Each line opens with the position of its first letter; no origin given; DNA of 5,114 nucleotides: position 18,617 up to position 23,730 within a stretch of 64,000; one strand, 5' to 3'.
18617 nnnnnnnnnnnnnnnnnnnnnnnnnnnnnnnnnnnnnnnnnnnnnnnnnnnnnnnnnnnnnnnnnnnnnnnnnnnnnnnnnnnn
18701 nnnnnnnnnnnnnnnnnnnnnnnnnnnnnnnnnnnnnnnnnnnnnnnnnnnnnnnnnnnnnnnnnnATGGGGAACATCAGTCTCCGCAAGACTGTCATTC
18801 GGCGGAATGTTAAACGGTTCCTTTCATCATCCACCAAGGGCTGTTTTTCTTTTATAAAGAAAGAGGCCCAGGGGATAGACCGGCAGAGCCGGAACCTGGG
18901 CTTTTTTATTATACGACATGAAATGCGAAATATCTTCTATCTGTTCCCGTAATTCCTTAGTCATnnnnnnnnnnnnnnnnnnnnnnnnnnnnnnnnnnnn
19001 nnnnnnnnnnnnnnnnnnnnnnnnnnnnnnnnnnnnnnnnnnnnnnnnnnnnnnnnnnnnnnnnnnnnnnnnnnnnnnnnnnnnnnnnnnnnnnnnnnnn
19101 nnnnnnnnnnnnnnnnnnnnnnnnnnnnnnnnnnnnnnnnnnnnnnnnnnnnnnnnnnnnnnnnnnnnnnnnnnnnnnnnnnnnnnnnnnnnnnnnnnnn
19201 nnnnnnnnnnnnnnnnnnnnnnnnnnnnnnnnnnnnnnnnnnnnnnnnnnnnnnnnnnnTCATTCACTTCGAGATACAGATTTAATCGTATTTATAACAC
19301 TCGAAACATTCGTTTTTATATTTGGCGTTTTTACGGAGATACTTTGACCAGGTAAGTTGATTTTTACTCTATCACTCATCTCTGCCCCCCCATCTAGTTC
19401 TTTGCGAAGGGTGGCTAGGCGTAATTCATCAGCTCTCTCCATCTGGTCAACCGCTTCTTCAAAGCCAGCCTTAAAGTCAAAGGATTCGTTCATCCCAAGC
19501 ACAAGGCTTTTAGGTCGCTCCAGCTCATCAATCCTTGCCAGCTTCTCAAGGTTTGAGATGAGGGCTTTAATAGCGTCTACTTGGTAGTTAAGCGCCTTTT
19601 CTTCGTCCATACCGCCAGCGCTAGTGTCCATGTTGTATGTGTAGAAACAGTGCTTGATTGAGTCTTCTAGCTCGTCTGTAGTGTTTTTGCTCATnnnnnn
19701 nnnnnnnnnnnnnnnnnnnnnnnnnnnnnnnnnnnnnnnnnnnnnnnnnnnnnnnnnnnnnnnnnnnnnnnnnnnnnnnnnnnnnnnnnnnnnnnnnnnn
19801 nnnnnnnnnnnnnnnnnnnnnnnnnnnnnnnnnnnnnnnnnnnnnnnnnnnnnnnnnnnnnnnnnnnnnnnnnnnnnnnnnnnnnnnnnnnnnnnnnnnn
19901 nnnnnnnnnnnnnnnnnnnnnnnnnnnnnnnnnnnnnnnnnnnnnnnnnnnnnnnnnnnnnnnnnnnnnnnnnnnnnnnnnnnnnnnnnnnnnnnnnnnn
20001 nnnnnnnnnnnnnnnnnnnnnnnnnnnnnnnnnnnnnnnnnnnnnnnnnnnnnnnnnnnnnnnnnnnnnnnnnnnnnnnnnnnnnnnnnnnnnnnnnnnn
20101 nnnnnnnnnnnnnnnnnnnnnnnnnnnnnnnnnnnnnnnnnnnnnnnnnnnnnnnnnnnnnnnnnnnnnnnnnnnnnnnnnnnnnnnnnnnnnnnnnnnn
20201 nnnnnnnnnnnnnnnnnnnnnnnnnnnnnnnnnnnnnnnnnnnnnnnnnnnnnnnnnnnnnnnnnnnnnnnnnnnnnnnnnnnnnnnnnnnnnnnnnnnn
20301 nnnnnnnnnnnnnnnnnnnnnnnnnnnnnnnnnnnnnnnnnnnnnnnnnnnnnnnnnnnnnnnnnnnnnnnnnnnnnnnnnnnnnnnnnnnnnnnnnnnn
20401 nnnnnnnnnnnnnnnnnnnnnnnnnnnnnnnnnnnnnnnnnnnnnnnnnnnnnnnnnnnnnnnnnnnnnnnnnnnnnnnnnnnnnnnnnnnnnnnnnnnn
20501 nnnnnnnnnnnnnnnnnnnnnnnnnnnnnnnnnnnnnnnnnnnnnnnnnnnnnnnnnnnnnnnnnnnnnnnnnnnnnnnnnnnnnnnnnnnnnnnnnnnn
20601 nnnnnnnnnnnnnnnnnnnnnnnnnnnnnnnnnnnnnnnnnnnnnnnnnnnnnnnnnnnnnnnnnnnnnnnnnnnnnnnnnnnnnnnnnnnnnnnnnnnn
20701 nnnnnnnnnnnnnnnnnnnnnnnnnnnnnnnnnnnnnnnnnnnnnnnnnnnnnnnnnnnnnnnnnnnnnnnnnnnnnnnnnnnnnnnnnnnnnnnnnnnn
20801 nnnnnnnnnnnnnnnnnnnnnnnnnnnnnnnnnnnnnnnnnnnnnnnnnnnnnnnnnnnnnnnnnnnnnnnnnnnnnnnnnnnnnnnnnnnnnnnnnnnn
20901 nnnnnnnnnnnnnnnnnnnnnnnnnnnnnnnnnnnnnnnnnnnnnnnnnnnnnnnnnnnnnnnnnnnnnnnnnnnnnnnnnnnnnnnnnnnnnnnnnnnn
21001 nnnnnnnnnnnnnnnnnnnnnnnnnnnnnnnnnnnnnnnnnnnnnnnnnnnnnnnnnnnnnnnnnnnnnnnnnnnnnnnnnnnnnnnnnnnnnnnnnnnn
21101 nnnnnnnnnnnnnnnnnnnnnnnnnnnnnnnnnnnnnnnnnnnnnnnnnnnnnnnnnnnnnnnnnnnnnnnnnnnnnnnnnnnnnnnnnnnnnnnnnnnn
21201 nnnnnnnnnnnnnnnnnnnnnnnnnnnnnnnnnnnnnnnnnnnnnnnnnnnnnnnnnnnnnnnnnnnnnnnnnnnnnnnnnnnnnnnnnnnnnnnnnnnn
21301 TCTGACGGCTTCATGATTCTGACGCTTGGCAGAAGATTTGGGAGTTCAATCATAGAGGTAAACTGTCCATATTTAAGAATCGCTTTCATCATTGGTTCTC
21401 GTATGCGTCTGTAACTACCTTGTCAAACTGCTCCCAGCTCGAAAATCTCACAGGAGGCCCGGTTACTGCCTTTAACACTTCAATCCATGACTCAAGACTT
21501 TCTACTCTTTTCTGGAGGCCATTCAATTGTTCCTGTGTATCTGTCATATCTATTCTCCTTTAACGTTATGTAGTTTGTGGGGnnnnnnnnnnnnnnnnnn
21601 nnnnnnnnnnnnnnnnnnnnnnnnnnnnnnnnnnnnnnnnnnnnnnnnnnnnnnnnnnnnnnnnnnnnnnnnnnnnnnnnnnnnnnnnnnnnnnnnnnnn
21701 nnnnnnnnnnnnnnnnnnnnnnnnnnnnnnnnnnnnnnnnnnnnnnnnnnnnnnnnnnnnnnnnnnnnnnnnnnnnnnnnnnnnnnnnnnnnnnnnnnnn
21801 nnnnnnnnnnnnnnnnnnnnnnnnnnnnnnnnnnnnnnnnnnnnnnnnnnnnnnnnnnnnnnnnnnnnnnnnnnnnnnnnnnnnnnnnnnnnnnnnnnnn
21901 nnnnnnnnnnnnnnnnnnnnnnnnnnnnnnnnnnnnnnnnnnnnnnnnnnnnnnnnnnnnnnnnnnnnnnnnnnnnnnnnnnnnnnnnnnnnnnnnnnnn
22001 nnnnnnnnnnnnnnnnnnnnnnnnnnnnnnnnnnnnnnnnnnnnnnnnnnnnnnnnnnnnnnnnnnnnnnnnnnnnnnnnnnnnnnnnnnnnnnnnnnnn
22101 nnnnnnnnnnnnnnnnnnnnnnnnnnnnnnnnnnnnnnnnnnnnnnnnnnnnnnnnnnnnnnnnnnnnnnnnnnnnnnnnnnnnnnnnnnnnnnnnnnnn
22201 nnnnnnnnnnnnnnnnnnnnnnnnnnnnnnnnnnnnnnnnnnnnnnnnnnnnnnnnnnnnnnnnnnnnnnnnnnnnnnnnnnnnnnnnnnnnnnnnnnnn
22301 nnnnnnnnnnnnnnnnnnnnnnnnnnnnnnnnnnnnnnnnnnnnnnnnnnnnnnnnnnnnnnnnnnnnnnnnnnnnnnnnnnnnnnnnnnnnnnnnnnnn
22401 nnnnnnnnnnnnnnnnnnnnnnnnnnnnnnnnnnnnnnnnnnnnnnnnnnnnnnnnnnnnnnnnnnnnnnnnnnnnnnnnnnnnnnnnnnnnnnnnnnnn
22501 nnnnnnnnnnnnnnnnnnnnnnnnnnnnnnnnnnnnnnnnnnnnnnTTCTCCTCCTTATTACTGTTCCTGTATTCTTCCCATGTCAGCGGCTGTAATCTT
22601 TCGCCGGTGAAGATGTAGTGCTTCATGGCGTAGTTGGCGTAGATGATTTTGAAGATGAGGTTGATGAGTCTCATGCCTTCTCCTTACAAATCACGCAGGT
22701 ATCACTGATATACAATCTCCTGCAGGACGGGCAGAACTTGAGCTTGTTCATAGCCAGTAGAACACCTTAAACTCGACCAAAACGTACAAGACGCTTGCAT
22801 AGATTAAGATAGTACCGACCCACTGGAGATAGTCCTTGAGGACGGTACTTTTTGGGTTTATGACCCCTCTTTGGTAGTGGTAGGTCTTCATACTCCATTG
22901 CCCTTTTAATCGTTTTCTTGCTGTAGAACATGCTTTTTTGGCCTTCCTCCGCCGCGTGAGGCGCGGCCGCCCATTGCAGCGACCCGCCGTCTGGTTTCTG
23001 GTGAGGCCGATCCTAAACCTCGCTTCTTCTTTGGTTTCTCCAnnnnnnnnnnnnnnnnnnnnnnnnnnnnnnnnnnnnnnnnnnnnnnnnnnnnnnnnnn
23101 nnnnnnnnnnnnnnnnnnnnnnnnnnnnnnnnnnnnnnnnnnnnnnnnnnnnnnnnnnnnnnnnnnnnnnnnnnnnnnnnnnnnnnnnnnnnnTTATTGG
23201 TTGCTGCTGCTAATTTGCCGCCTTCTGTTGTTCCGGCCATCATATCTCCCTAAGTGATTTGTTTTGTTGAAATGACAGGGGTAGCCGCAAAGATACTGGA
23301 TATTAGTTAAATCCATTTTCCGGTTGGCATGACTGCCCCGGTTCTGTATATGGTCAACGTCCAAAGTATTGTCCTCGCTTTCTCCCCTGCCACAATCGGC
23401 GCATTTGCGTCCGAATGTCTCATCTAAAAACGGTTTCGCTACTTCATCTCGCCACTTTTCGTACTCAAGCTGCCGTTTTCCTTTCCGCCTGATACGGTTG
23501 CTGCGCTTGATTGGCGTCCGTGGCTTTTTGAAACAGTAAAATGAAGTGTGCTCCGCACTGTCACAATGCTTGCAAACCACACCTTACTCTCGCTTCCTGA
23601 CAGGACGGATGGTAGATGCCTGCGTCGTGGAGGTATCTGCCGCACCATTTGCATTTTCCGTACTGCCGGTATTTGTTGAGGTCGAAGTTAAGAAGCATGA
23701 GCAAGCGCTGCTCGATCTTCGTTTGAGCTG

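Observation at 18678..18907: Plus-strand small RNA gene with a near-consensus promoter in an otherwise all-minus-strand phage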

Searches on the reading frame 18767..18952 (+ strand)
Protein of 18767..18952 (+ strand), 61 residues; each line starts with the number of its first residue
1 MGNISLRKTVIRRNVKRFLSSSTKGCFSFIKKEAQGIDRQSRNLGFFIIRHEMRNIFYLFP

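Call 12: search_protein_families(library=pfam, proteins=[window:18767-18952:+], max_evalue=0.01)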
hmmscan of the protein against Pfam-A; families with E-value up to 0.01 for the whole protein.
window:18767-18952:+ (61 aa): 0 families

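Call 13: search_protein_families(library=phrogs, proteins=[window:18767-18952:+], max_evalue=0.01)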
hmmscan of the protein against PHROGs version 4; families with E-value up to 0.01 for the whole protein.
window:18767-18952:+ (61 aa): 0 families

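Call 92: search_protein_representatives(protein=window:18767-18952:+)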
Query: 61 residues. Proteins with E-value up to 0.001 (for the whole library): 1; up to 1e-10: 0; up to 1e-30: 0. The best 1 are listed.
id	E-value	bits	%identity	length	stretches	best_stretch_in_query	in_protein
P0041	2.2e-05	40.3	29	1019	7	7-44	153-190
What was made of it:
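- Checked: It has no real homologue among 1.84 billion representative proteins (call 92).
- The 61-aa ORF has only one low-complexity hit among 1.84e9 representatives (call 92).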

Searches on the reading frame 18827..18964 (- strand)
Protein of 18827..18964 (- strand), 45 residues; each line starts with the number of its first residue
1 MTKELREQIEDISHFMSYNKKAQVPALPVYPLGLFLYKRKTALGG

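Call 13: search_protein_families(library=phrogs, proteins=[window:18827-18964:-], max_evalue=0.01)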
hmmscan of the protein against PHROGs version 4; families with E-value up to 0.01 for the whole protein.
window:18827-18964:- (45 aa): 0 families

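Call 46: find_encoding_contigs(protein=window:18827-18964:-, flank=4000, max_places=10)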
Protein window:18827-18964:- (45 aa): 2 contigs read that carry it; 1 place shown.
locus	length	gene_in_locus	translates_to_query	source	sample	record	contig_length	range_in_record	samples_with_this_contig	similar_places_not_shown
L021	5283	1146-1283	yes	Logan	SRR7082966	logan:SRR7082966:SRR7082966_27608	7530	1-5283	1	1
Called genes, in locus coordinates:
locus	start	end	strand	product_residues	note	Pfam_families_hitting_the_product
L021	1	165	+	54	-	?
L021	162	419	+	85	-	-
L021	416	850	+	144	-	-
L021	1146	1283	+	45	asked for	-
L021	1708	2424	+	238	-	PF11380:Stealth_CR2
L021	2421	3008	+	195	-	PF00535:Glycos_transf_2, PF10111:Glyco_tranf_2_2 (weak)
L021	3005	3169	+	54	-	-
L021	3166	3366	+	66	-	-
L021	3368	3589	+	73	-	-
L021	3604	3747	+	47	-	-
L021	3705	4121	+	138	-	-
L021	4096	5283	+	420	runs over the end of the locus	PF04466:Terminase_3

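Call 47: find_homologous_proteins(query=window:18827-18964:-, max_evalue=10)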
Query window:18827-18964:- (45 aa): 1 proteins with E <= 10 among 1 candidates.
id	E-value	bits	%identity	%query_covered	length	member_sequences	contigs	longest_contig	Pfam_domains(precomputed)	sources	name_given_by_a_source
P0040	5.7e-22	92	100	100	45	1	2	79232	-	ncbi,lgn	-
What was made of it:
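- The 61-aa ORF has no homologue in 1.84e9 proteins (call 92), and the 45-aa ORF has none in 5.8e9 (call 47). The 45-aa ORF has no homologue other than itself among 5.8e9 clusters (call 47).
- Tried and rejected: The 45-aa and 61-aa ORFs have no homologues (calls 46, 47, 92).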

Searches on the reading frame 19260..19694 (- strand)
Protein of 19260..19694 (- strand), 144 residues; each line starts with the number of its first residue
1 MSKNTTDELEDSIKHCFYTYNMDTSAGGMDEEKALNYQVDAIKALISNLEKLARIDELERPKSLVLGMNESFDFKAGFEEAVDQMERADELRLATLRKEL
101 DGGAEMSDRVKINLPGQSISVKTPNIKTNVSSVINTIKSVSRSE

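Call 12: search_protein_families(library=pfam, proteins=[window:19260-19694:-], max_evalue=0.01)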
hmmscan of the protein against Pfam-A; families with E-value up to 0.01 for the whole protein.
window:19260-19694:- (144 aa): 0 families

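Call 13: search_protein_families(library=phrogs, proteins=[window:19260-19694:-], max_evalue=0.01)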
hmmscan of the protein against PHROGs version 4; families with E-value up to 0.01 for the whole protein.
window:19260-19694:- (144 aa): 0 families

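Call 14: find_related_loci(query=window:19260-19694:-, collection=viral_contigs, flank=4000)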
Query window:19260-19694:- (144 aa) in viral_contigs; peptide patterns used: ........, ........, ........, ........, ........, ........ (x = any residue, [..] = any of these).
14 stretches matched a pattern, but none encodes a relative of the query by tblastn (E <= 1e-3).

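Call 15: find_encoding_contigs(protein=window:19260-19694:-, flank=5000, max_places=10)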
Protein window:19260-19694:- (144 aa): 3 contigs read that carry it; 2 places shown.
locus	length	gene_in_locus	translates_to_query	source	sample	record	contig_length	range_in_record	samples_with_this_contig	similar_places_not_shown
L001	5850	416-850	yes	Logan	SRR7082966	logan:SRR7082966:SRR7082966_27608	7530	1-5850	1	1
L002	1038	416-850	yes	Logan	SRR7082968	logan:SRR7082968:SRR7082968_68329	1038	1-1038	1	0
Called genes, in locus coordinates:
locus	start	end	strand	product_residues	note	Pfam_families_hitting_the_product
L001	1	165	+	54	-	?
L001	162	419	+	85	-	-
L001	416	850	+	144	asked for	-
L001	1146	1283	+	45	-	-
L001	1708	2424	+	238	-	PF11380:Stealth_CR2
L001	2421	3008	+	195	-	PF00535:Glycos_transf_2, PF10111:Glyco_tranf_2_2 (weak)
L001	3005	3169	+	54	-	-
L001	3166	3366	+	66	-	-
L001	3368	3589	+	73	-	-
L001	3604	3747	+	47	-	-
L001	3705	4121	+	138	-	-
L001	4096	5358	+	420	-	PF04466:Terminase_3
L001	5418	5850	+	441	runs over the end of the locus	PF05133:SPP1_portal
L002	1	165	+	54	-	?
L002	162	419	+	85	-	-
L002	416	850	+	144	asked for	-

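Call 17: find_homologous_proteins(query=window:19260-19694:-)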
Query window:19260-19694:- (144 aa): 2 proteins with E <= 0.001 among 284 candidates.
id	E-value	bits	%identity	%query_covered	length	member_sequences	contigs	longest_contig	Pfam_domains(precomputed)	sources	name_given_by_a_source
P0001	3.2e-85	300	100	100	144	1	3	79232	-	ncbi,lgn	-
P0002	3.9e-12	64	76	32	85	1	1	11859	-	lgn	-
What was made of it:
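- On Divergent overlapping promoter pair of the Mu momP1/momP2 type: The 144-aa protein encoded just upstream is a near-orphan, with one partial homologue (P0002, 76% identity over 32% of its length; call 17).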

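Call 19: find_encoding_contigs(protein=P0002, flank=6000, max_places=6)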
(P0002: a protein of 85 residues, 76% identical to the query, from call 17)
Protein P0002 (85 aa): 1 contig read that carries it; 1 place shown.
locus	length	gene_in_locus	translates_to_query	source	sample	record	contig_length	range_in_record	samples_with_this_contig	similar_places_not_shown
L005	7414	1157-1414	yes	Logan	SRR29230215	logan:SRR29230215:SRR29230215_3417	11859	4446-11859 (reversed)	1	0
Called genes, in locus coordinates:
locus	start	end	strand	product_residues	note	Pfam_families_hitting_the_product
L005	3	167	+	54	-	?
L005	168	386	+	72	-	-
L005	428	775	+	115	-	-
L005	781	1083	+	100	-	-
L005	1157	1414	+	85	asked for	-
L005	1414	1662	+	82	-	-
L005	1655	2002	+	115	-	-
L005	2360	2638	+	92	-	-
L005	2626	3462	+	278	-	PF03721:UDPG_MGDP_dh_N (faint), PF00984:UDPG_MGDP_dh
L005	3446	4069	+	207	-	PF01522:Polysacc_deac_1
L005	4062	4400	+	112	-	-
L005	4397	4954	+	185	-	PF01844:HNH (weak)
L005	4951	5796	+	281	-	-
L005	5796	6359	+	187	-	PF13489:Methyltransf_23 (weak), PF08241:Methyltransf_11 (weak)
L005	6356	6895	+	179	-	-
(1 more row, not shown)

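Call 108: predict_structure(protein=window:19260-19694:-)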
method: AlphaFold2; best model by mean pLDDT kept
length: 144 residues; sequences in the alignment: 1
mean_pLDDT: 41.8   pTM: 0.26
mean pLDDT of the five models: 41.8, 40.0, 37.8, 37.5, 33.8
residues with pLDDT >= 90: 0; 70-90: 0; 50-70: 13; < 50: 131
segments of 3 or more residues with pLDDT < 50: 1-6, 8-10, 12-14, 16-39, 50-75, 77-144
pLDDT, mean of each block of 10 residues (from residue 1): 43 46 42 47 52 41 40 47 39 38 37 39 36 42 34
secondary structure, 60 per line:
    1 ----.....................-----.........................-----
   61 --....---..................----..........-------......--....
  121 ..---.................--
elements in order: H5-25 H31-55 E63-66 E70-73 H74-87 H92-101 E109-114 E117-122 H126-142
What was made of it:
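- On Divergent overlapping promoter pair of the Mu momP1/momP2 type: Its AlphaFold model is unusable, with pLDDT 41.8 (call 108).
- Tried and rejected: The AlphaFold model of the 144-aa protein, a possible late regulator, reached only pLDDT 41.8, so no fold search was run (call 108).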

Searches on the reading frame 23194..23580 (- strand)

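Call 84: search_protein_families(library=phrogs, proteins=[window:23194-23580:-], max_evalue=0.001)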
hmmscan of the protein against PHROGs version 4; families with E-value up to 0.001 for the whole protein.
window:23194-23580:- (128 aa): 7 families
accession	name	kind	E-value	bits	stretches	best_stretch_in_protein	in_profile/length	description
phrog_5956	-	DNA, RNA and nucleotide metabolism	1.4e-12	48.5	1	3-114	7-115/138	HNH endonuclease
phrog_589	-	DNA, RNA and nucleotide metabolism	3.4e-08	34.5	1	30-123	66-155/179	HNH endonuclease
phrog_144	-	DNA, RNA and nucleotide metabolism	1.2e-07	32.5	1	2-119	24-144/175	HNH endonuclease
phrog_119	-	DNA, RNA and nucleotide metabolism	1.5e-05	25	1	25-112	173-260/443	HNH endonuclease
phrog_4234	-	DNA, RNA and nucleotide metabolism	4.6e-05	24.1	1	37-113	9-89/130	HNH endonuclease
phrog_333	-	DNA, RNA and nucleotide metabolism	9e-05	23.7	1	43-121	21-93/138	HNH endonuclease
phrog_3106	-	DNA, RNA and nucleotide metabolism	0.00017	22.4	1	30-108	138-222/252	HNH endonuclease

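Call 102: search_protein_families(library=pfam, proteins=[window:23194-23580:-], max_evalue=0.01)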
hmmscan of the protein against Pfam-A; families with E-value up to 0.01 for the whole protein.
window:23194-23580:- (128 aa): 1 family
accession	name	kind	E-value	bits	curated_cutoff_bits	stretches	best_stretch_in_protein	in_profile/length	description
PF01844.29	HNH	-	0.001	19.6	21.4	1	60-108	1-46/47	HNH endonuclease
